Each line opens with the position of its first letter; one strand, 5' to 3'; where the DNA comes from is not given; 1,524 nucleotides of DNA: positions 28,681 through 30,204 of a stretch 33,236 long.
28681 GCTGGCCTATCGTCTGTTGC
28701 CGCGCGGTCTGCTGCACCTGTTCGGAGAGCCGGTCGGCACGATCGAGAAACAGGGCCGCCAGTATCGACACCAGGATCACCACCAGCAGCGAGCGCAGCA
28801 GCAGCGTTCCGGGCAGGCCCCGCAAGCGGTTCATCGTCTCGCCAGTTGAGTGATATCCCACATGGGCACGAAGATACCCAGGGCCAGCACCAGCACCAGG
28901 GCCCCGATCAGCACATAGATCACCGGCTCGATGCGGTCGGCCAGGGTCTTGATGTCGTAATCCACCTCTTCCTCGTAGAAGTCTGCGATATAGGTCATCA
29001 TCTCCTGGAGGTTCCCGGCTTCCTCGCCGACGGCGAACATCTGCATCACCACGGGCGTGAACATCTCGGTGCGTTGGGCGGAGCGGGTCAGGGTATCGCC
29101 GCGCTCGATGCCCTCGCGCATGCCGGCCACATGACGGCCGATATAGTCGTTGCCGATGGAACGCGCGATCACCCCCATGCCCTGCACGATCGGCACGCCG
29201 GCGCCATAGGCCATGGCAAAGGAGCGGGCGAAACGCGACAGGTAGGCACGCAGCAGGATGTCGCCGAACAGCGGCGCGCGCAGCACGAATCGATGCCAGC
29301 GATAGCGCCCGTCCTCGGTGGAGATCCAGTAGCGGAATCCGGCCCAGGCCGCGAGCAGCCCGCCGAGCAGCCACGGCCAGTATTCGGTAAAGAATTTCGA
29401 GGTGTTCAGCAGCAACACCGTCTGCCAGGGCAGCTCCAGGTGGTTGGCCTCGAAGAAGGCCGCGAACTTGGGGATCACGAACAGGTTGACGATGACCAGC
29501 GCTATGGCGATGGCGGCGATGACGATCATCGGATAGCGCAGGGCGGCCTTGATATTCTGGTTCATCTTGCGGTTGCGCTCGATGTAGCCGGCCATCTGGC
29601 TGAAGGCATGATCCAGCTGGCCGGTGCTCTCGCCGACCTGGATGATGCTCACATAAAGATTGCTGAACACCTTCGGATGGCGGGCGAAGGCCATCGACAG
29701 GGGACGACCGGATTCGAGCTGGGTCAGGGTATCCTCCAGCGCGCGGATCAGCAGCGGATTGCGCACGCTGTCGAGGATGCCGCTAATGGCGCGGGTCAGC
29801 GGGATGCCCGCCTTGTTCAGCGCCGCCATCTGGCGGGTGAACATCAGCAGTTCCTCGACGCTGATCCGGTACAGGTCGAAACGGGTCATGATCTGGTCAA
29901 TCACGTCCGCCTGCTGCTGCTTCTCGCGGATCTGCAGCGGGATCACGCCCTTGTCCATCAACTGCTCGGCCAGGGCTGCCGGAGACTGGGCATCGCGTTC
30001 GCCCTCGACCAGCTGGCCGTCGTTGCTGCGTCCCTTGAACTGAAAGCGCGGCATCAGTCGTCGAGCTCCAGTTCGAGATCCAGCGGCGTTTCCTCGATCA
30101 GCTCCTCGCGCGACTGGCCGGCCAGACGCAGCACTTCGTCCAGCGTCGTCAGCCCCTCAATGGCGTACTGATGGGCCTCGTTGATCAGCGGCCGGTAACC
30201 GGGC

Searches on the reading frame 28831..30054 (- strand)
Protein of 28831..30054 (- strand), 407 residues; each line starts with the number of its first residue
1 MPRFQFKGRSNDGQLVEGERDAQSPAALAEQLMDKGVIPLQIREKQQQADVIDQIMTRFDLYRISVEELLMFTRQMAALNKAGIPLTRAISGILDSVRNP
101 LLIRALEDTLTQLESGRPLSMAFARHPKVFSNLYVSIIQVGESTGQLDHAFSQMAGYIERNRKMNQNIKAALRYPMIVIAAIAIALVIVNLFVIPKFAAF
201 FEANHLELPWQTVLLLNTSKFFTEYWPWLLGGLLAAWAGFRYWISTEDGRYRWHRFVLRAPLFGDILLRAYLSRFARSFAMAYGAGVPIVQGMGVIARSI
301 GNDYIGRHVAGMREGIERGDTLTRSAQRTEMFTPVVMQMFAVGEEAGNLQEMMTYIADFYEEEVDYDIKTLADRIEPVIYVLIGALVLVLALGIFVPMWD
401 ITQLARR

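Call 5: search_protein_families(library=ncbifam, proteins=[window:28831-30054:-], max_evalue=0.01)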
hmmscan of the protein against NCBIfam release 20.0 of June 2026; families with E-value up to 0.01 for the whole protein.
window:28831-30054:- (407 aa): 6 families
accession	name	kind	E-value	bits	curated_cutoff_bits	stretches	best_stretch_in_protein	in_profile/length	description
TIGR02120.1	GspF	equivalog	4.4e-95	319.3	424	1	4-404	1-400/401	type II secretion system inner membrane protein GspF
NF052606.1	T4PiliAsmPilCMyx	equivalog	2.4e-79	267.1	700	1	2-402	20-415/419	type IV pilus assembly protein PilC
NF052607.1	T4PiliAsmPilCThrm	equivalog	8.6e-79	265.5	700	1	1-402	1-401/406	type IV pilus assembly protein PilC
NF007861.0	PRK10573.1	equivalog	1e-70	238.8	401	1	4-402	7-395/401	protein transport protein HofC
NF047826.1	T3SSXpsF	equivalog_domain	4.5e-65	220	650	1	1-403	1-402/405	type II secretion system protein XpsF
NF041012.2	T4P_ComGB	equivalog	2.3e-39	135.7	240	1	72-401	6-330/332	competence type IV pilus assembly protein ComGB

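Call 6: search_protein_families(library=pfam, proteins=[window:28831-30054:-], max_evalue=0.01)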
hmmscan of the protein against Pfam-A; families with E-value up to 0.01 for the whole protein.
window:28831-30054:- (407 aa): 1 family
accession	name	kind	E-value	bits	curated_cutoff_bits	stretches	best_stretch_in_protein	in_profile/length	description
PF00482.28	T2SSF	-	1.5e-57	193.4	25.2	2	72-195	1-125/125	Type II secretion system (T2SS), protein F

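Call 8: find_encoding_contigs(protein=window:28831-30054:-, flank=10000, max_places=6)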
Protein window:28831-30054:- (407 aa): 3 contigs read that carry it; 3 places shown.
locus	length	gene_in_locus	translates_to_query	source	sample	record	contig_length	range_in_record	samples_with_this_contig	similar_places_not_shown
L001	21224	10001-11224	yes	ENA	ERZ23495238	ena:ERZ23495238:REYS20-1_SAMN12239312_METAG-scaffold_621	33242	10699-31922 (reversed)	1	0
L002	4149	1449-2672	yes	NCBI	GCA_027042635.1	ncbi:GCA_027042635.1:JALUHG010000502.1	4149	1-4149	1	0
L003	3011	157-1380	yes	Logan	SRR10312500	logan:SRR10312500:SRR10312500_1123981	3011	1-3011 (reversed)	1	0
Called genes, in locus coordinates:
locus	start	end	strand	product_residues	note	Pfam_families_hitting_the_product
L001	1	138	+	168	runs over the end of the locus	PF02556:SecB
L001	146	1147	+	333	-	PF01210:NAD_Gly3P_dh_N, PF02558:ApbA, PF07479:NAD_Gly3P_dh_C, PF20618:GPD_NAD_C_bact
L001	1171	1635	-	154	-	PF00588:SpoU_methylase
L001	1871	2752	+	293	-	-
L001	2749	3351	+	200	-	PF05137:PilN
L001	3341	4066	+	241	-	-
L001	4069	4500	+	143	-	PF11356:T2SSC (weak)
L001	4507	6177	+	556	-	PF07660:STN (faint), PF07655:Secretin_N_2, PF00263:Secretin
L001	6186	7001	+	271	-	PF13191:AAA_16, PF13401:AAA_22, PF07728:AAA_5 (faint)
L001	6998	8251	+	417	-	PF00515:TPR_1 (faint), PF07719:TPR_2 (faint), PF13174:TPR_6 (faint), PF13432:TPR_16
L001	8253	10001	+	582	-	PF13401:AAA_22 (faint), PF05157:MshEN, PF13191:AAA_16 (faint), PF00437:T2SSE, PF25199:nSTAND_NTPase5 (weak)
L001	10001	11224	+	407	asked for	PF28597:T2SSF_N, PF00482:T2SSF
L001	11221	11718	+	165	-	-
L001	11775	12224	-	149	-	PF07963:N_methyl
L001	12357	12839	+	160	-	PF07963:N_methyl (weak)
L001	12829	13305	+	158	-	PF07963:N_methyl (weak)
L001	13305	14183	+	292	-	PF07963:N_methyl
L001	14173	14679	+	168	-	-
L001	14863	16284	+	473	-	PF00072:Response_reg, PF00158:Sigma54_activat, PF14532:Sigma54_activ_2, PF07728:AAA_5 (weak), PF25601:AAA_lid_14, PF02954:HTH_8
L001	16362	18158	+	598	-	PF13191:AAA_16 (weak), PF13401:AAA_22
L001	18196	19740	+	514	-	PF07655:Secretin_N_2 (faint), PF00263:Secretin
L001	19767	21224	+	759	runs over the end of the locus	PF24575:TPR_Slam (faint), PF00515:TPR_1 (faint), PF04733:Coatomer_E (faint), PF13432:TPR_16, PF14559:TPR_19, PF23914:TPR_CcmH_CycH (weak), PF13424:TPR_12, PF13432:TPR_16, +10 more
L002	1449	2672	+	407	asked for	PF28597:T2SSF_N, PF00482:T2SSF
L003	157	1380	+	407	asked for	PF28597:T2SSF_N, PF00482:T2SSF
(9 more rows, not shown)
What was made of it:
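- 25376..33236 (-): Context: distal part of a separate, canonical MSH operon (MshN, E, G, F, inverted pilin gene at 27831-28280 on the + strand, then C-, D-, O- and P-like pilins). L001 continues it with mshI, I2, J, K, L, M (call 8).
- Checked: The regulator start at 25192 matches an independent gene call on a near-identical contig (473 aa; call 8). Those of cluster B lie just beyond position 33236 (call 8).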

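Call 39: search_protein_families(library=ncbifam, proteins=[L001:4507-6177:+, L001:6186-7001:+, L001:1871-2752:+, L001:2749-3351:+, L001:3341-4066:+, L001:4069-4500:+, L001:11221-11718:+], max_evalue=0.001)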
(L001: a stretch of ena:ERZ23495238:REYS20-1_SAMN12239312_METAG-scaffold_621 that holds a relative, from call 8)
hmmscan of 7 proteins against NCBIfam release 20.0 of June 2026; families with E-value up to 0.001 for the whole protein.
L001:4507-6177:+ (556 aa): 9 families
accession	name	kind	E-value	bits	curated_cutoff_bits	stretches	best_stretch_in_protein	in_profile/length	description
TIGR02519.1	pilus_MshL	equivalog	6.4e-87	291.2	250.2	1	230-527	1-290/290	pilus (MSHA type) biogenesis protein MshL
TIGR02517.1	type_II_gspD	equivalog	1.1e-54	186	351.35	1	166-532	276-595/600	type II secretion system secretin GspD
TIGR02515.1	IV_pilus_PilQ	subfamily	6.8e-41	140.6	284.35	1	80-527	8-427/428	type IV pilus secretin PilQ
TIGR02520.1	pilus_B_mal_scr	equivalog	5.5e-38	130.8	287.65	1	139-526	150-513/513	PilN family type IVB pilus formation outer membrane protein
TIGR02516.1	type_III_yscC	equivalog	3e-28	98.6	238.45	1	239-528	210-462/463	type III secretion system outer membrane ring subunit SctC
NF010083.0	PRK13568.1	equivalog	6.1e-27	94.4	554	1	228-527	152-417/419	DNA uptake porin HofQ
NF007851.2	PRK10560.1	exception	2.5e-20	72.7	598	1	229-528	145-410/412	DNA uptake porin HofQ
NF042912.1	Amuc_1098_fam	equivalog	7e-19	67.4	750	2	461-526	730-795/805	Amuc_1098 family type IV pilus outer membrane protein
NF011873.0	PRK15346.1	equivalog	4.3e-12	45.5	524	1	260-527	267-494/499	EscC/YscC/HrcC family type III secretion system outer membrane ring protein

L001:6186-7001:+ (271 aa): 1 family
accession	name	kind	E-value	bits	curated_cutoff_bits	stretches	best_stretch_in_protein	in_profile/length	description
TIGR03015.1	pepcterm_ATPase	hypoth_equivalog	1.4e-74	250.9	324.5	1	1-257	1-259/269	XrtA/PEP-CTERM system-associated ATPase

L001:1871-2752:+ (293 aa): 1 family
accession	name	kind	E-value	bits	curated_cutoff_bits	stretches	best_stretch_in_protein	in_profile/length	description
TIGR01175.1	pilM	subfamily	2e-05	23.8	133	1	70-209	86-234/348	type IV pilus assembly protein PilM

L001:2749-3351:+ (200 aa): 0 families

L001:3341-4066:+ (241 aa): 0 families

L001:4069-4500:+ (143 aa): 2 families
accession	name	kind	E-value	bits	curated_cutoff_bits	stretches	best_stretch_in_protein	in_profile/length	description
NF041515.1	GspC_delta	equivalog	1.1e-05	25.4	150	1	42-136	71-169/311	type II secretion system protein GspC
TIGR01713.1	typeII_sec_gspC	equivalog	0.00012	21.8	101.6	1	57-134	60-148/259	type II secretion system protein GspC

L001:11221-11718:+ (165 aa): 0 families
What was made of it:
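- On XrtA/PEP-CTERM accessory set (PrsK/PrsR/PrsT/ATPase): The canonical MshM gives the same hit (call 39).
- The canonical MshM of cluster B gives the same pepcterm_ATPase hit with a higher score (251; call 39), so the resemblance is generic.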

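Call 43: search_dna_similar(query=L001:8253-10001:+, collection=plasmids, mode=protein, max_rows=25, max_evalue=1e-60)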
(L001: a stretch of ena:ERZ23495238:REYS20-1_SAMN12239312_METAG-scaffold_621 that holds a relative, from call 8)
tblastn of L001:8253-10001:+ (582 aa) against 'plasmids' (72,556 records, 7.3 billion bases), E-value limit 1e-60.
Records with a match: 681; places in all: 722; records where one place covers at least 80% of the query: 50.
Best place of each record, by identity: <60% 681.
By first word of the organism name: Escherichia 426; Ralstonia 111; Paraburkholderia 10; Bradyrhizobium 8; Aliiroseovarius 8; Providencia 6; Acinetobacter 5; Sulfitobacter 5; Acaryochloris 5; Burkholderia 4; and 63 more.
By predicted mobility (MOB-suite, as given by PLSDB): non-mobilizable 434; mobilizable 175; conjugative 72.
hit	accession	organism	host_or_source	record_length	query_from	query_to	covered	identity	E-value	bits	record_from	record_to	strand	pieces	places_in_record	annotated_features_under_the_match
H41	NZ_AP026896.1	Aeromonas caviae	Microbe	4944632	6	561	96%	59.9%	0e+0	579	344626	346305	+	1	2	none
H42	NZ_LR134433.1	Legionella adelaidensis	environmental,Cooling tower water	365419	6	563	96%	50.4%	1e-156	504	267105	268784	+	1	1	GspE/PulE family protein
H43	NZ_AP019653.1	Vibrio taketomensis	-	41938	11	554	80%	53.9%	4e-91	446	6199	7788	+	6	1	none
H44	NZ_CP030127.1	Indioceanicola profundi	sediment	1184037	9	559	95%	42.7%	2e-105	355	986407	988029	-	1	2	none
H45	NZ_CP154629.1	Acetoanaerobium noterae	cell culture,Sludge of a digestion ...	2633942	4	561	96%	41.3%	7e-119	395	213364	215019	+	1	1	none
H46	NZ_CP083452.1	Comamonas odontotermitis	cell culture,cucumber rhizosphere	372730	9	560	95%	40.0%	4e-101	343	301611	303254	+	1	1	gspE: type II secretion system ATPase GspE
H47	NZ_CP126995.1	Acidisoma sp. PAMC 29798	cell culture,lichen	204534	8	559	95%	39.9%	4e-100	340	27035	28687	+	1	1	GspE/PulE family protein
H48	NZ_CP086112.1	Skermanella rosea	single cell,hydrocarbon-contaminated ...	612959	8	560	95%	39.5%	3e-99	338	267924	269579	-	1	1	ATPase, T2SS/T4P/T4SS family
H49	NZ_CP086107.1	Skermanella mucosa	single cell,crude oil contaminated ...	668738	8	560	95%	39.5%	3e-99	338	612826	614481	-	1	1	ATPase, T2SS/T4P/T4SS family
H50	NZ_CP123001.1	Neorhizobium petrolearium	single cell,petroleum contaminated soil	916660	12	560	94%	39.7%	1e-94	325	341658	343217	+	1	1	GspE/PulE family protein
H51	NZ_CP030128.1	Indioceanicola profundi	sediment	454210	13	560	94%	39.5%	6e-95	325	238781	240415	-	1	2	ATPase, T2SS/T4P/T4SS family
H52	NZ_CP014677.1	Kozakia baliensis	palm brown sugar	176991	28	558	91%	39.7%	4e-98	335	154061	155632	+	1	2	GspE/PulE family protein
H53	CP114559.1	Candidatus Manganitrophus sp.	activated carbon metagenome,metagenomic ...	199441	7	558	95%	38.0%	3e-96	329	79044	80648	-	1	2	ATPase, T2SS/T4P/T4SS family | prepilin-type N-terminal cleavage/methylation domain-containing ...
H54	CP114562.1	Candidatus Manganitrophus sp.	activated carbon metagenome,metagenomic ...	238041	7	558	95%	38.0%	3e-96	329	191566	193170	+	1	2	ATPase, T2SS/T4P/T4SS family | prepilin-type N-terminal cleavage/methylation domain-containing ...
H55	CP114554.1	Candidatus Manganitrophus sp.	activated carbon metagenome,metagenomic ...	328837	7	558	95%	38.0%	3e-96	329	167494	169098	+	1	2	ATPase, T2SS/T4P/T4SS family | prepilin-type N-terminal cleavage/methylation domain-containing ...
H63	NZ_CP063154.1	Escherichia coli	Homo sapiens,feces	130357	80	560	83%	41.6%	5e-89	308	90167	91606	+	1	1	gspE: type II secretion system ATPase GspE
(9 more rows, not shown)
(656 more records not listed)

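Call 44: get_annotated_region(hit=H41, flank=14000)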
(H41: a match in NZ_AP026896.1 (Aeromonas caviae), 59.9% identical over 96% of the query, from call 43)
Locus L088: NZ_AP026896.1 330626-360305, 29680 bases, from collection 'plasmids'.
description: Aeromonas caviae strain KAM479 plasmid pKAM479_3, complete sequence
organism: Aeromonas caviae (NCBI taxid 648)
taxonomy: Bacteria; Pseudomonadota; Gammaproteobacteria; Aeromonadales; Aeromonadaceae; Aeromonas; Aeromonas caviae
host: -; source: Microbe; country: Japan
typing (MOB-suite, as given by PLSDB): non-mobilizable
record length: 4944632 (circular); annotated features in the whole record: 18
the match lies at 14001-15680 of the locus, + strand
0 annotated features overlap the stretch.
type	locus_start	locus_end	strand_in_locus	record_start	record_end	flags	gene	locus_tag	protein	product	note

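Call 45: get_annotated_region(hit=H42, flank=12000)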
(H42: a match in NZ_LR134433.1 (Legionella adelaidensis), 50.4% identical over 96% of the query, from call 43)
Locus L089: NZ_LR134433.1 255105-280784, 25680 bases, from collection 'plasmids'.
description: Legionella adelaidensis strain NCTC12735 plasmid 24, complete sequence
organism: Legionella adelaidensis (NCBI taxid 45056)
taxonomy: Bacteria; Pseudomonadota; Gammaproteobacteria; Legionellales; Legionellaceae; Legionella; Legionella adelaidensis
host: -; source: environmental,Cooling tower water; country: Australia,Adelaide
typing (MOB-suite, as given by PLSDB): mobilizable; relaxase MOBH
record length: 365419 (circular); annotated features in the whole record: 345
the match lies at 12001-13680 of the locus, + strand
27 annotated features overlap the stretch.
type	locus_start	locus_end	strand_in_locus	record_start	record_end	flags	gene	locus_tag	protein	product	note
CDS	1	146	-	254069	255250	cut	-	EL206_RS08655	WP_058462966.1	pyridoxal phosphate-dependent aminotransferase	GO:0009058 - biosynthetic process [Evidence IEA]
CDS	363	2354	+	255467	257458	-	uvrB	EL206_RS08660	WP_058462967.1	excinuclease ABC subunit UvrB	GO:0006289 - nucleotide-excision repair [Evidence IEA]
CDS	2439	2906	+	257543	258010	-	-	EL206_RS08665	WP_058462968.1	type II secretion system protein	-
CDS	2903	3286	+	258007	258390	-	-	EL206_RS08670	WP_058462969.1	type II secretion system protein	-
CDS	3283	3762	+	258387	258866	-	-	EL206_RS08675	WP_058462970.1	competence type IV pilus minor pilin ComGF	-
CDS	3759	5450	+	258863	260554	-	-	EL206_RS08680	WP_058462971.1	type II secretion system protein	-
CDS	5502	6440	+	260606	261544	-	-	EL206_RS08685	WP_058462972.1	hypothetical protein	-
CDS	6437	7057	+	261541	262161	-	-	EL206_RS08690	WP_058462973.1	PilN domain-containing protein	-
CDS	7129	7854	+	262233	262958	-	-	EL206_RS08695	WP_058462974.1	hypothetical protein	-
CDS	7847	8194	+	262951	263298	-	-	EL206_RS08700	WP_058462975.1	hypothetical protein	-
CDS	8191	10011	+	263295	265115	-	mshL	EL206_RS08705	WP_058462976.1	pilus (MSHA type) biogenesis protein MshL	GO:0009306 - protein secretion [Evidence IEA]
CDS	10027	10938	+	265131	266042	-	-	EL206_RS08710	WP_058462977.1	AAA family ATPase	-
CDS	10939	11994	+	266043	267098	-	-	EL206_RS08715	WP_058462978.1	hypothetical protein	-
CDS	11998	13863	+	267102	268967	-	-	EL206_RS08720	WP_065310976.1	GspE/PulE family protein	GO:0009306 - protein secretion [Evidence IEA]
CDS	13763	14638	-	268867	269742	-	-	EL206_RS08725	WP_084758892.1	cytochrome c oxidase subunit 3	-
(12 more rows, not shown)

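Call 53: get_annotated_region(hit=H63, flank=600)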
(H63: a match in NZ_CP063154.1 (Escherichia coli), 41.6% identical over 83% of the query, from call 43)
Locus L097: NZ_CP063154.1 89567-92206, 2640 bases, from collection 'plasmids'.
description: Escherichia coli strain M7424 plasmid unnamed1, complete sequence
organism: Escherichia coli (NCBI taxid 562)
taxonomy: Bacteria; Pseudomonadota; Gammaproteobacteria; Enterobacterales; Enterobacteriaceae; Escherichia; Escherichia coli
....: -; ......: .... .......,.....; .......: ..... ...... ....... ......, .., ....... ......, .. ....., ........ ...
typing (MOB-suite, as given by PLSDB): conjugative; replicon IncFIA,IncFIB; relaxase MOBF; mating-pair formation MPF_F
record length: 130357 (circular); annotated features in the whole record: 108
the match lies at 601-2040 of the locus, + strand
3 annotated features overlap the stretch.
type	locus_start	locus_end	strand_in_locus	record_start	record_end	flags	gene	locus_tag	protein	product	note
CDS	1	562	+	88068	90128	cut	gspD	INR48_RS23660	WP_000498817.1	type II secretion system secretin GspD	GO:0015628 - protein secretion by the type II secretion system [Evidence IEA]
CDS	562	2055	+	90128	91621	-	gspE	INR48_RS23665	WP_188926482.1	type II secretion system ATPase GspE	GO:0015628 - protein secretion by the type II secretion system [Evidence IEA]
CDS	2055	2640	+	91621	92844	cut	gspF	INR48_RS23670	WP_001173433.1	type II secretion system inner membrane protein GspF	GO:0015628 - protein secretion by the type II secretion system [Evidence IEA]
